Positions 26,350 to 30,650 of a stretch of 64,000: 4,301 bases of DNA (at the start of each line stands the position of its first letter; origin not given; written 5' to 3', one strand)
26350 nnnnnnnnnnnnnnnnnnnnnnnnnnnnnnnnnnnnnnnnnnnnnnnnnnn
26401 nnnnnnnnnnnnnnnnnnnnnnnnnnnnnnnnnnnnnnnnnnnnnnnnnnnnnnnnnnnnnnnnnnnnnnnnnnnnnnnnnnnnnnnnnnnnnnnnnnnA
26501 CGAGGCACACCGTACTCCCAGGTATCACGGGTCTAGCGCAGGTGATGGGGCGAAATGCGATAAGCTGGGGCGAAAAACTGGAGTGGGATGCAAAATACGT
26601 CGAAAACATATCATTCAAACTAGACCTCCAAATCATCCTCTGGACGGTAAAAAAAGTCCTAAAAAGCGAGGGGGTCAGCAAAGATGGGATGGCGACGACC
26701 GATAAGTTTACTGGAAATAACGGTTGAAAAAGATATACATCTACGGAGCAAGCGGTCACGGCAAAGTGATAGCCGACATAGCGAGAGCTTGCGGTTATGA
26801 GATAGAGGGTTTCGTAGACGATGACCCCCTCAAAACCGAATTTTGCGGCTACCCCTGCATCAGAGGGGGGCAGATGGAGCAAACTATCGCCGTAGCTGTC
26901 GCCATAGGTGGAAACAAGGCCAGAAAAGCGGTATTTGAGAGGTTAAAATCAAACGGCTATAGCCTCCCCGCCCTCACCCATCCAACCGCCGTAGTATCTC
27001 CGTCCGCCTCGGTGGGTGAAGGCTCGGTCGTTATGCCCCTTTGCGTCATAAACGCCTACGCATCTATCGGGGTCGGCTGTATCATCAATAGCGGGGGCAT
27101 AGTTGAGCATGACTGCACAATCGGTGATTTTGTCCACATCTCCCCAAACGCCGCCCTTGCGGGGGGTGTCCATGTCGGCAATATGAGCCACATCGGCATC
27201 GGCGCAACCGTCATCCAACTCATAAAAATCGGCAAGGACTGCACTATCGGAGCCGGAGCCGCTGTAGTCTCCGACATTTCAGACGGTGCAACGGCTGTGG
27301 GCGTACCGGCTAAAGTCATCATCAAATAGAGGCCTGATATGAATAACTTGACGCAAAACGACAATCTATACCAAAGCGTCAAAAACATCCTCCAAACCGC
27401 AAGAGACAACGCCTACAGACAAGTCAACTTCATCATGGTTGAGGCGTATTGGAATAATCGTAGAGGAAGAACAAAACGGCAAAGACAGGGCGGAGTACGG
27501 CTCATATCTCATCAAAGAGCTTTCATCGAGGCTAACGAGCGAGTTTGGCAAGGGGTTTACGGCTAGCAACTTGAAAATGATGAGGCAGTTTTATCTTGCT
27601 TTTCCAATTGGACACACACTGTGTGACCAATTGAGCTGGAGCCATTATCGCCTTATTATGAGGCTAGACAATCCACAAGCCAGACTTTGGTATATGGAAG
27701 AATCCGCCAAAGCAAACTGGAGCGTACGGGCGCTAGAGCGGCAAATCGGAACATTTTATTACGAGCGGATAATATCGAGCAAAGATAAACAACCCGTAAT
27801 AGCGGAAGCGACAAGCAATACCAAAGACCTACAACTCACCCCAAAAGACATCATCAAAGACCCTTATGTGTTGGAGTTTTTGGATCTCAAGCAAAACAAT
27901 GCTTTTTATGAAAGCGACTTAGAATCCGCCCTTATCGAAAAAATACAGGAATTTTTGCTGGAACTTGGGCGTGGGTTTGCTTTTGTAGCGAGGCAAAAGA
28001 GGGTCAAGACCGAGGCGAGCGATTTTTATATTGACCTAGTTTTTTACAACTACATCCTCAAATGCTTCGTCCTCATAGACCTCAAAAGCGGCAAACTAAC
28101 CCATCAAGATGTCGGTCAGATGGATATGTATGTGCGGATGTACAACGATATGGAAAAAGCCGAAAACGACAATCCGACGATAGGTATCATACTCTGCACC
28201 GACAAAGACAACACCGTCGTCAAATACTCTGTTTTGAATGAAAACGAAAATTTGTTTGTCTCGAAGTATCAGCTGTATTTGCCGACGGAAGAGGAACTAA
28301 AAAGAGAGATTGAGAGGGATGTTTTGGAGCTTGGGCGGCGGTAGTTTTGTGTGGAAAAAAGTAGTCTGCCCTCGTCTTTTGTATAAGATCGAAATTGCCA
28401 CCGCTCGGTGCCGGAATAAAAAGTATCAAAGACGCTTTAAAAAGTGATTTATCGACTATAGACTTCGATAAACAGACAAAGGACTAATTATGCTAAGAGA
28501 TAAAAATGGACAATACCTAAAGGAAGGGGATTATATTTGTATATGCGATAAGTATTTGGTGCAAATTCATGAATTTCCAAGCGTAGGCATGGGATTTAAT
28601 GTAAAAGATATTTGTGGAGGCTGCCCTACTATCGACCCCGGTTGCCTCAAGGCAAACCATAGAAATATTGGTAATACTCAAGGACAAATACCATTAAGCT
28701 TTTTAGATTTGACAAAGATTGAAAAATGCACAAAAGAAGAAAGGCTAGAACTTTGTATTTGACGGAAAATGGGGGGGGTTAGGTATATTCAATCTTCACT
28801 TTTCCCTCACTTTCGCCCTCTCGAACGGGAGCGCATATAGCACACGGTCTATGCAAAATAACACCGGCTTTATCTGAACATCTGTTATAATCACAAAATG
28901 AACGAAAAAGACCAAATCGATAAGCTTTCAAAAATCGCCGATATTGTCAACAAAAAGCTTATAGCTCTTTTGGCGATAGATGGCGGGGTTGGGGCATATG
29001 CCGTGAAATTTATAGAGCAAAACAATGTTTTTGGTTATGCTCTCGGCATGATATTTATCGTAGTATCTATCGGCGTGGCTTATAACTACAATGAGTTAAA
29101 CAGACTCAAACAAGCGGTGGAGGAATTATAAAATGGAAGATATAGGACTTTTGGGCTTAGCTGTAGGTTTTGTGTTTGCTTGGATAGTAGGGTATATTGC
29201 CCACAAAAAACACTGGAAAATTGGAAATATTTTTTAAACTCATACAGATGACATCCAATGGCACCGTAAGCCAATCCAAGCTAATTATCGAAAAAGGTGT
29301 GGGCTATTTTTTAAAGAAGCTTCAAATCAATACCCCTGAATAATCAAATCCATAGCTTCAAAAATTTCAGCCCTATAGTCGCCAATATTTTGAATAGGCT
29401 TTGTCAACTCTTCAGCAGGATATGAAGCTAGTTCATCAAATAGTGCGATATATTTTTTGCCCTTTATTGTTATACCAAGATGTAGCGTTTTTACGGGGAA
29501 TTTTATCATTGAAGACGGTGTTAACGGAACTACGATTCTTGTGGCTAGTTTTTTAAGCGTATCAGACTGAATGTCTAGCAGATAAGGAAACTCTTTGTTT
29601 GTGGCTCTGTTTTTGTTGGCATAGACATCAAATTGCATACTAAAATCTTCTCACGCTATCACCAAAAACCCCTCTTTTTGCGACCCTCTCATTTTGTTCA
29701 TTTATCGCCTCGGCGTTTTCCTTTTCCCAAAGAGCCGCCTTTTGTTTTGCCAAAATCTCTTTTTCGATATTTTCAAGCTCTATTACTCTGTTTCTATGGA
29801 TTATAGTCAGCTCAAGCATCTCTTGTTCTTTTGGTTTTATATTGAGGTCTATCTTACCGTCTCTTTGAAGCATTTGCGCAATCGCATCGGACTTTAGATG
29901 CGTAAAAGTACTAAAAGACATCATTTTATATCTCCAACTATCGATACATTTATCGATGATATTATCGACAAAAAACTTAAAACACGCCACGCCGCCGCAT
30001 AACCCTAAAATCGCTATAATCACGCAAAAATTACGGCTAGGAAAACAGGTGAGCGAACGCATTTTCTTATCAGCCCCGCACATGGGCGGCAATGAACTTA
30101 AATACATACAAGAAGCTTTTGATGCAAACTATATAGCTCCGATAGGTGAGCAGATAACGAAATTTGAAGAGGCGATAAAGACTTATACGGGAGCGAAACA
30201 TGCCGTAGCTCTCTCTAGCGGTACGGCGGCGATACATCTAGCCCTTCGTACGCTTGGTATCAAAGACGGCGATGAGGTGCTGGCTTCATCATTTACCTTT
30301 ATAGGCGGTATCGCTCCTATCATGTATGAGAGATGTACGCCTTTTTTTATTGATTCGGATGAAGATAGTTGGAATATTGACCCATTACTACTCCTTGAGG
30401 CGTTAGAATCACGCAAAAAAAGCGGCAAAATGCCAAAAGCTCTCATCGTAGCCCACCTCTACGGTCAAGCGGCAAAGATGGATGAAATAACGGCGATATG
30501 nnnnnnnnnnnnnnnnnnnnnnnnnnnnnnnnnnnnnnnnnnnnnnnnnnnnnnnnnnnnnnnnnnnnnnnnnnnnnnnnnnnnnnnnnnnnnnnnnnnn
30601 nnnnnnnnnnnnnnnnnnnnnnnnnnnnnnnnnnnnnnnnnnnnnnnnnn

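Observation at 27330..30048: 2.7-kb accessory islet inserted between pglD and pglE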

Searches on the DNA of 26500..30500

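Call 13: search_rna_families(source=window, start=26500, end=30500, threshold=evalue, max_evalue=1)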
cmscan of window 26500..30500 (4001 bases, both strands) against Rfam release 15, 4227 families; matches with E-value up to 1: 0.
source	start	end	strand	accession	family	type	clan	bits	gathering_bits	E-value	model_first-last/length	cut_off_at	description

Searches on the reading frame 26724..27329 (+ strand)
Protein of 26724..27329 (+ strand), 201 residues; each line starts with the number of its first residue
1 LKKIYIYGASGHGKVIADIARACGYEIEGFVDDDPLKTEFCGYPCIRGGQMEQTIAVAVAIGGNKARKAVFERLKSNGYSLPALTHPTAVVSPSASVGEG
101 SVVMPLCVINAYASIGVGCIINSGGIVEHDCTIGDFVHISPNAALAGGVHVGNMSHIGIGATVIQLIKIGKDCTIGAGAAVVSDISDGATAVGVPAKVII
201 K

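Call 4: search_protein_families(library=pfam, proteins=[window:26724-27329:+], max_evalue=0.1)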
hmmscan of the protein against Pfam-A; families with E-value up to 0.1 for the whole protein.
window:26724-27329:+ (201 aa): 4 families
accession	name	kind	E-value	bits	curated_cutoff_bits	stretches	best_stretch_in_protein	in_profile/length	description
PF17836.7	PglD_N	-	3.7e-19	69.5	23.4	1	3-74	1-78/78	PglD N-terminal domain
PF00132.30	Hexapep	-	4.3e-10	39.3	27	4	130-163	1-34/36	Bacterial transferase hexapeptide (six repeats)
PF25084.1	LbH_EIF2B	-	0.00066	20.1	54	0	137-181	10-53/105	EIF2B subunit epsilon LbH domain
PF14602.12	Hexapep_2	-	0.074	13.2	27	1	167-180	2-15/34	Hexapeptide repeat of succinyl-transferase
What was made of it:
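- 26724..27329 (+): pglD (left flank; its stop codon is the left edge of the islet). Pfam PglD_N 3.7e-19 and Hexapep (call 4).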

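Call 6: find_encoding_contigs(protein=window:26724-27329:+, flank=10000, max_places=10)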
Protein window:26724-27329:+ (201 aa): no gene with exactly this product is on record in the collection.
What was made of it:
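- Tried and rejected: Window PglD found nothing (call 6).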

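Call 59: search_protein_families(library=ncbifam, proteins=[window:26724-27329:+], max_evalue=0.001)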
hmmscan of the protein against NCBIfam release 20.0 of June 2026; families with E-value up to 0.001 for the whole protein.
window:26724-27329:+ (201 aa): 22 families
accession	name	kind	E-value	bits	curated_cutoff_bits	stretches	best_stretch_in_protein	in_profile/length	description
TIGR03570.1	NeuD_NnaD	subfamily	6e-70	234.9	160.8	1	3-197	1-202/202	NeuD/PglB/VioB family sugar acetyltransferase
NF002060.0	PRK00892.1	subfamily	1.7e-16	60.2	207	2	80-144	99-163/345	UDP-3-O-(3-hydroxymyristoyl)glucosamine N-acyltransferase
NF003657.0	PRK05289.1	equivalog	1.7e-16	60.1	226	2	127-197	121-191/264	acyl-ACP--UDP-N-acetylglucosamine O-acyltransferase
TIGR01853.1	lipid_A_lpxD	equivalog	1.3e-15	57.2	242.5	2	80-162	91-172/325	UDP-3-O-(3-hydroxymyristoyl)glucosamine N-acyltransferase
TIGR01852.1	lipid_A_lpxA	equivalog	1.8e-15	56.9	231.05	2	127-190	116-179/254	acyl-ACP--UDP-N-acetylglucosamine O-acyltransferase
TIGR03532.1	DapD_Ac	equivalog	1e-12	48.2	231.75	1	83-199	87-211/231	2,3,4,5-tetrahydropyridine-2,6-dicarboxylate N-acetyltransferase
NF010935.0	PRK14355.1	equivalog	7.7e-10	38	718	1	60-171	236-349/459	bifunctional UDP-N-acetylglucosamine diphosphorylase/glucosamine-1-phosphate N-acetyltransferase GlmU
NF041874.1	EPS_EpsC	equivalog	3.5e-09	36.6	150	1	160-200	125-165/168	serine O-acetyltransferase EpsC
TIGR01172.1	cysE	equivalog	4.7e-08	33.2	210.65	1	116-197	79-162/162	serine O-acetyltransferase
NF010937.0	PRK14357.1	equivalog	3.4e-07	29.5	658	1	64-140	227-300/448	bifunctional UDP-N-acetylglucosamine diphosphorylase/glucosamine-1-phosphate N-acetyltransferase GlmU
TIGR01173.1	glmU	equivalog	5.5e-07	28.8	366.85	1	91-154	277-344/452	bifunctional UDP-N-acetylglucosamine diphosphorylase/glucosamine-1-phosphate N-acetyltransferase GlmU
NF010934.1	PRK14354.1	equivalog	1e-06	27.6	450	0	66-140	236-307/447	bifunctional UDP-N-acetylglucosamine diphosphorylase/glucosamine-1-phosphate N-acetyltransferase GlmU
NF007240.0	PRK09677.1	equivalog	4.8e-06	26.2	243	1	148-199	130-181/192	putative lipopolysaccharide biosynthesis O-acetyl transferase WbbJ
NF008349.0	PRK11132.1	equivalog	1.4e-05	24.3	397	1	117-200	160-245/273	serine O-acetyltransferase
NF006986.0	PRK09451.1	equivalog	6.3e-05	22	725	1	96-180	291-383/456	bifunctional UDP-N-acetylglucosamine diphosphorylase/glucosamine-1-phosphate N-acetyltransferase GlmU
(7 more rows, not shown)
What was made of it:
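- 26724..27329 (+): NCBIfam NeuD/PglB/VioB acetyltransferase 6e-70 (call 59).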

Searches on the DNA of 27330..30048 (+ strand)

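Call 11: search_dna_similar(query=window:27330-30048:+, collection=plasmids, mode=distant, max_rows=15)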
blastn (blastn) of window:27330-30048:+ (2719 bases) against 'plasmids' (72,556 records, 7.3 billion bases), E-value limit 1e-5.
Records with a match: 29; places in all: 29; records where one place covers at least 80% of the query: 0.
Best place of each record, by identity: 60-80% 29.
By first word of the organism name: Hymenobacter 3; Vibrio 3; Clostridium 2; Methylobacter 2; Persicobacter 2; Salmonella 2; Proteus 2; Francisella 1; Iodobacter 1; Acinetobacter 1; and 10 more.
By predicted mobility (MOB-suite, as given by PLSDB): non-mobilizable 18; conjugative 8; mobilizable 3.
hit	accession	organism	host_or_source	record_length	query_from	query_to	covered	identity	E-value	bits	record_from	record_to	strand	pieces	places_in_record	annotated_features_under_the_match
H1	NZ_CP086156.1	Clostridium tagluense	single colony,Lamb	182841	118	981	32%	65.1%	4e-42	181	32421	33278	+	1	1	PDDEXK nuclease domain-containing protein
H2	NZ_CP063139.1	Francisella philomiragia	Homo sapiens,soft tissue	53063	128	970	31%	66.0%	3e-43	185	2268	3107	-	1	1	PDDEXK nuclease domain-containing protein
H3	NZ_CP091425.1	Methylobacter sp. YRD-M1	isolate,wetland soil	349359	203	990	29%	67.2%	2e-46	196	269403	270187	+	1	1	PDDEXK nuclease domain-containing protein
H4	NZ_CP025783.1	Iodobacter fluviatilis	whole organism,Glacial lake sediment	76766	251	900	24%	63.6%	1e-16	97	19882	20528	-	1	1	PDDEXK nuclease domain-containing protein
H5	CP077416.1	Acinetobacter junii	cell culture,soil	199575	255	979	21%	69.6%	7e-27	210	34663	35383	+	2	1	record has no annotation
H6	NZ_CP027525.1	Pseudoalteromonas carrageenovora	red alga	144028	212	797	22%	64.8%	1e-17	100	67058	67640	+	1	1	PDDEXK nuclease domain-containing protein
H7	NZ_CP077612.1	Clostridium estertheticum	single colony,bovine feces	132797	514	981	17%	66.7%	2e-27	133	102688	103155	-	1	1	PDDEXK nuclease domain-containing protein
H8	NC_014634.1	Ilyobacter polytropus DSM 2926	marine mud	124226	444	877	16%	67.2%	3e-24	122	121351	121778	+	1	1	PDDEXK nuclease domain-containing protein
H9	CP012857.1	Persicobacter sp. JZB09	cell culture,soil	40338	580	984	15%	65.0%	2e-13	86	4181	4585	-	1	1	record has no annotation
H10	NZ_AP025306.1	Aureibacter tunicatorum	-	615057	622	991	14%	68.9%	2e-26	129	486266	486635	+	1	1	PDDEXK nuclease domain-containing protein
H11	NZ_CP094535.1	Hymenobacter monticola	Single cell,a pond on the Huanglong ...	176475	518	895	14%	65.8%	4e-11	79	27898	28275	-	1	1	PDDEXK nuclease domain-containing protein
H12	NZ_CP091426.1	Methylobacter sp. YRD-M1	isolate,wetland soil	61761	606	972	13%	67.3%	3e-24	122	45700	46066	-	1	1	PDDEXK nuclease domain-containing protein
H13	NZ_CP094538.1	Hymenobacter monticola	Single cell,a pond on the Huanglong ...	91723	518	895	14%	65.0%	8e-7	65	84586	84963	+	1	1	PDDEXK nuclease domain-containing protein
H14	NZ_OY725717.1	Collinsella aerofaciens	-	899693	518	877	13%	67.5%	1e-23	120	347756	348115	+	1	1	PDDEXK nuclease domain-containing protein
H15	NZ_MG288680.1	Klebsiella pneumoniae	-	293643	615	973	13%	66.2%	6e-15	92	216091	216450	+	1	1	none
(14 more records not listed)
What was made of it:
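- yhcG-like genes occur on many plasmids (call 11).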

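Call 12: search_dna_similar(query=window:27330-30048:+, collection=phages, mode=distant, max_rows=15)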
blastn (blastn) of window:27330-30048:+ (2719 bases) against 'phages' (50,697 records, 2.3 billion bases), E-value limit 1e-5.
Records with a match: 2; places in all: 2; records where one place covers at least 80% of the query: 0.
Best place of each record, by identity: 60-80% 2.
By first word of the organism name: Bacteriophage 2.
By host as written in the record: - 2.
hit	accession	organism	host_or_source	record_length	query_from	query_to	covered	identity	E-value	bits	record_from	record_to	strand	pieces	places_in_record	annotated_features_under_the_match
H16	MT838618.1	Bacteriophage sp.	human fecal samples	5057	680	985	11%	65.9%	1e-10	75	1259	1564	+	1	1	record has no annotation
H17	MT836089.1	Bacteriophage sp.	human fecal samples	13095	692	968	10%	69.8%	4e-24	121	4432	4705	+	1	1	record has no annotation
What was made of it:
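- No plasmid or phage record matches more than the yhcG part, and those matches are only 64-70% identical (calls 11, 12).
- Tried and rejected: A whole-islet BLAST gave only distant yhcG matches (calls 11, 12).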

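Call 53: search_rna_families(sources=[L108, L110, L113], threshold=evalue, max_evalue=0.1)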
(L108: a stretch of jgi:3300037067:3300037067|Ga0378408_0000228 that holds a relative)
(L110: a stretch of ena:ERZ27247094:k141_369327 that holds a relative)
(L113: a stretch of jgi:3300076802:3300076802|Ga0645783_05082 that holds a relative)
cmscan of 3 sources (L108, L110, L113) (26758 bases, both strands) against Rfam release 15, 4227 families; matches with E-value up to 0.1: 4.
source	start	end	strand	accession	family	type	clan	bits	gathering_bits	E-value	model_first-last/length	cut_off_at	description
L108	5086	5158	-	RF00005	tRNA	Gene; tRNA;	CL00001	70.7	29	8.3e-14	1-71/71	no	tRNA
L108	4991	5063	-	RF00005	tRNA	Gene; tRNA;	CL00001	69.7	29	1.6e-13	1-71/71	no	tRNA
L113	6341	6414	+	RF00005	tRNA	Gene; tRNA;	CL00001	68.6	29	3.1e-13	1-71/71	no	tRNA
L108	5013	5138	-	RF02553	YrlA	Gene; sRNA;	-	30.5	69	0.0056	1-114/114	no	Y RNA-like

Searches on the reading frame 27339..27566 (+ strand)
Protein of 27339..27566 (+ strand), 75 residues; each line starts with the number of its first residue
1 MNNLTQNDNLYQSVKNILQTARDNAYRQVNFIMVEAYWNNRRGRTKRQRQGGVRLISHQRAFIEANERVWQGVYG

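Call 4: search_protein_families(library=pfam, proteins=[window:27339-27566:+], max_evalue=0.1)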
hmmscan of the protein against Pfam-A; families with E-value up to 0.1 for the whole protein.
window:27339-27566:+ (75 aa): 1 family
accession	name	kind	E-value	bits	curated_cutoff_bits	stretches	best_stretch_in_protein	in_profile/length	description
PF17761.7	DUF1016_N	-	0.0012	19.4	32.8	1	14-39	2-27/137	DUF1016 N-terminal domain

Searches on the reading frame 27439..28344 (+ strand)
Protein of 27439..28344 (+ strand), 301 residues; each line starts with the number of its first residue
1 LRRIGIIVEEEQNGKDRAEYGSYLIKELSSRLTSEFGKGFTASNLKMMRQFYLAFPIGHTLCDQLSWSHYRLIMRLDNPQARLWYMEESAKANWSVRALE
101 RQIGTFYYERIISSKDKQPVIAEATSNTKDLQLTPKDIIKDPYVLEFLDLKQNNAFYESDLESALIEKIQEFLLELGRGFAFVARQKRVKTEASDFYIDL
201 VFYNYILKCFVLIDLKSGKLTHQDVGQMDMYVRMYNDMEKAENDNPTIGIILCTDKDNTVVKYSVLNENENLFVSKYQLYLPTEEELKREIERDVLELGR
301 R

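Call 4: search_protein_families(library=pfam, proteins=[window:27439-28344:+], max_evalue=0.1)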
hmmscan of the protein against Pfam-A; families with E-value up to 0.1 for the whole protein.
window:27439-28344:+ (301 aa): 5 families
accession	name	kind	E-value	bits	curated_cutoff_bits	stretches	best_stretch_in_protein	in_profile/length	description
PF06250.17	YhcG_C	-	1.2e-60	204.3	32.5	1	137-291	2-156/157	YhcG PDDEXK nuclease domain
PF17761.7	DUF1016_N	-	1.3e-36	126.2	32.8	1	4-110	28-137/137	DUF1016 N-terminal domain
PF17762.8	HTH_ParB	-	0.0023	18.5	22.6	1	63-103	57-97/102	ParB HTH domain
PF13588.12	HSDR_N_2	-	0.047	14.2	25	0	186-235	27-78/110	Type I restriction enzyme R protein N terminus (HSDR_N)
PF22023.1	Pus10_THUMP_arc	-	0.073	13.7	28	0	266-295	27-54/78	Pus10 THUMP domain, archaeal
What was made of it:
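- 27339..28344 (+): yhcG/DUF1016 PD-(D/E)xK nuclease pseudogene (module 1). It starts 9 nt after the pglD stop and is frameshifted by an 11-bp deletion at 27455/27456. Pfam hits are split over two frames (call 4).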
